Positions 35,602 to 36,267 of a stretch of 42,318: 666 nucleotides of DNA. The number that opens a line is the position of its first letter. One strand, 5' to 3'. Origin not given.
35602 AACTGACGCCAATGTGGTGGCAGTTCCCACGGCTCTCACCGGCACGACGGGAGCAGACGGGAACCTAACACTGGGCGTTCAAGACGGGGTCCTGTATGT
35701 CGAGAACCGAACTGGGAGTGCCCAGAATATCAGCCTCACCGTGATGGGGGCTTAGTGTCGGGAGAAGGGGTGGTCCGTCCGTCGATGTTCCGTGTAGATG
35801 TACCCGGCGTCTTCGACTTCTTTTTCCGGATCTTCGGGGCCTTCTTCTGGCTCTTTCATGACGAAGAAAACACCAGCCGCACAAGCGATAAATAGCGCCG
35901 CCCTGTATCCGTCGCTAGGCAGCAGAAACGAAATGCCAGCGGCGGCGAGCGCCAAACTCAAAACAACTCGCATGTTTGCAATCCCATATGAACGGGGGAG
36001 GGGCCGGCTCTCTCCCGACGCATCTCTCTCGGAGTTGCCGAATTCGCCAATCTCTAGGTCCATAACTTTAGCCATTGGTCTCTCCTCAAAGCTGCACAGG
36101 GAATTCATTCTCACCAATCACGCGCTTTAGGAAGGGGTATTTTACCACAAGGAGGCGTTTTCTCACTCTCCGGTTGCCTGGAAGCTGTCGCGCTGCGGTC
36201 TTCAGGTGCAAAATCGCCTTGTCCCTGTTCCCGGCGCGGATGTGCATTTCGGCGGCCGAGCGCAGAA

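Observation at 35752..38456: Phage-borne GT2 + KpsC/KpsS-like + TPR glycosyltransferase fusion with a 2-TM partner, antisense to the late genes and abutting the tailspike: candidate capsule/LPS conversion module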

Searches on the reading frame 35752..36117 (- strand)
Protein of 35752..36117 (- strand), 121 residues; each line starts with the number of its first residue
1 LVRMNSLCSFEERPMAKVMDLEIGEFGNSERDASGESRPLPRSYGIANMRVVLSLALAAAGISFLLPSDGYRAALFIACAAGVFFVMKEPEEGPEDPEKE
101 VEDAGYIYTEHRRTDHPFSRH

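Call 3: search_protein_families(library=pfam, proteins=[window:35752-36117:-], max_evalue=0.1)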
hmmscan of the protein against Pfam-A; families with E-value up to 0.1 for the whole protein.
window:35752-36117:- (121 aa): 0 families

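Call 4: search_protein_families(library=ncbifam, proteins=[window:35752-36117:-], max_evalue=0.1)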
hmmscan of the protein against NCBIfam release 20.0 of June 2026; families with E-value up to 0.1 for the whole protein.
window:35752-36117:- (121 aa): 1 family
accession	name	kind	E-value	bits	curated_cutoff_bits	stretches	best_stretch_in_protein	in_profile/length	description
NF006250.0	PRK08388.1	equivalog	0.094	13.2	137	0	49-84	27-62/119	putative monovalent cation/H+ antiporter subunit C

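Call 5: search_protein_families(library=phrogs, proteins=[window:35752-36117:-], max_evalue=0.01)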
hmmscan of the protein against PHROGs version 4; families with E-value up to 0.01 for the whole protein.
window:35752-36117:- (121 aa): 0 families

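Call 67: search_protein_families(library=padloc, proteins=[window:35752-36075:-], max_evalue=0.01)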
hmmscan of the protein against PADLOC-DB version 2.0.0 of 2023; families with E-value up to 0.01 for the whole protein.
window:35752-36075:- (107 aa): 0 families
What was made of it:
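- On Lysogenic (sero)conversion modules of temperate phages: No PADLOC hit (call 67).
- Tried and rejected: PADLOC defence models gave no hit for the GT, the partner or the next gene (call 67).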

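Call 72: find_homologous_proteins(query=A4, max_evalue=0.01)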
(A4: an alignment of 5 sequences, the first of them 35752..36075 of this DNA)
Query A4 (5 sequences) (107 aa, profile of the alignment): 37 proteins with E <= 0.01 among 8000 candidates.
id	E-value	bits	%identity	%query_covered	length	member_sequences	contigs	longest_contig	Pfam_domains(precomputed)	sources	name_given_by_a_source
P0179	1.2e-43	166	-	-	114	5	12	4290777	-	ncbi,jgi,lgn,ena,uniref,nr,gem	ncbi:hypothetical protein GOE00_02440 [Sinorhizobium medicae]|uniref:hypothetical protein n=1 Tax=Si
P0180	5.7e-41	157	63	52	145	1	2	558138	-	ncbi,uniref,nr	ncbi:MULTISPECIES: hypothetical protein [unclassified Sinorhizobium]|uniref:hypothetical protein n=1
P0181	2.4e-40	155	-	-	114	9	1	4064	-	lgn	-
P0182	3.8e-37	145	-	-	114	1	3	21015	-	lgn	-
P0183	9.8e-36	140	-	-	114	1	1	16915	-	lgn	-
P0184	1.4e-34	137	-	-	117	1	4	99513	-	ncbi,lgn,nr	ncbi:hypothetical protein GOL99_26570 [Sinorhizobium medicae]|nr:hypothetical protein [Sinorhizobium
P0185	7.7e-32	128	-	-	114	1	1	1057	-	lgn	-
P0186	3.6e-30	122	-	-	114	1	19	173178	-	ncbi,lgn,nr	ncbi:hypothetical protein GOC38_14140 [Sinorhizobium meliloti]|nr:hypothetical protein [Sinorhizobiu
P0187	3.6e-29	119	100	100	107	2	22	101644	-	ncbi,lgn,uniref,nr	ncbi:hypothetical protein CN138_09175 [Sinorhizobium meliloti]|uniref:hypothetical protein n=1 Tax=R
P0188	4.8e-28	115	59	41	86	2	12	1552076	-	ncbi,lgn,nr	ncbi:hypothetical protein GOL45_29295 [Sinorhizobium medicae]|nr:hypothetical protein [Sinorhizobium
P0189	5.3e-27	112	-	-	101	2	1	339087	-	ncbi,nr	ncbi:hypothetical protein GOE08_07670 [Sinorhizobium medicae]|nr:hypothetical protein [Sinorhizobium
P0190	3.4e-19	87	53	68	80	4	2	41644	-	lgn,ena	-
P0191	2.2e-18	84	52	68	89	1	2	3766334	-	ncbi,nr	ncbi:hypothetical protein U8C43_24450 [Sinorhizobium meliloti]|nr:hypothetical protein U8C30_24485 [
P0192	9.1e-18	82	-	-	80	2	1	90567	-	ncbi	-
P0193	9.5e-18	82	52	68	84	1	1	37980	-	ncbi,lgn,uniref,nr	ncbi:hypothetical protein CN203_23700 [Sinorhizobium meliloti]|uniref:hypothetical protein n=1 Tax=R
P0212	5.3e-11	60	65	40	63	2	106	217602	-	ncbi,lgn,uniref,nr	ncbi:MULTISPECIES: hypothetical protein [Sinorhizobium]|uniref:hypothetical protein n=1 Tax=Sinorhiz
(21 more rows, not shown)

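Call 74: find_encoding_contigs(protein=P0212, flank=7000, max_places=4)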
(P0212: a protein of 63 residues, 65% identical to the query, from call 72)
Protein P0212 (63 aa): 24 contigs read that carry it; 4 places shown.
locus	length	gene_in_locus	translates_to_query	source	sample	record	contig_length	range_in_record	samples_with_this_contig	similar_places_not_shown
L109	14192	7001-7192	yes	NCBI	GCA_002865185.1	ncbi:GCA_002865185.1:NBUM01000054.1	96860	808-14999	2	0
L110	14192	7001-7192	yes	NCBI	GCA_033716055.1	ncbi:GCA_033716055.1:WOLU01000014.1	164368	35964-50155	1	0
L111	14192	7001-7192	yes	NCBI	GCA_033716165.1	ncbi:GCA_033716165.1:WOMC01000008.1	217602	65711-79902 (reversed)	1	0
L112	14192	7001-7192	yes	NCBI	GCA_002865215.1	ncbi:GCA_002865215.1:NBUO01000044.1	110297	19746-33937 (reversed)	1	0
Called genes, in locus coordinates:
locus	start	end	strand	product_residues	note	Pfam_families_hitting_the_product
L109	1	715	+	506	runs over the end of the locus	PF00353:HemolysinCabind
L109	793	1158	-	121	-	-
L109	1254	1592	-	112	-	-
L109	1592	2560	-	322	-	-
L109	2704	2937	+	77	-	-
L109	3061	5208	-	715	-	PF00535:Glycos_transf_2, PF10111:Glyco_tranf_2_2, PF13641:Glyco_tranf_2_3 (weak)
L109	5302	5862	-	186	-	PF05050:Methyltransf_21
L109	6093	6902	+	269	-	PF08241:Methyltransf_11 (faint)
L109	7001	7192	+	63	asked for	-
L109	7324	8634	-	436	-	PF00353:HemolysinCabind (weak), PF08548:Peptidase_M10_C, PF00353:HemolysinCabind (weak)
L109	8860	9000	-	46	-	-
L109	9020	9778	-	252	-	-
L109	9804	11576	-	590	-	PF13472:Lipase_GDSL_2 (weak)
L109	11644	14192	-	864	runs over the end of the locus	-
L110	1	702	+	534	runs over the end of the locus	PF00353:HemolysinCabind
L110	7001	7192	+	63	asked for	-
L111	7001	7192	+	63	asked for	-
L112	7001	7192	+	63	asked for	-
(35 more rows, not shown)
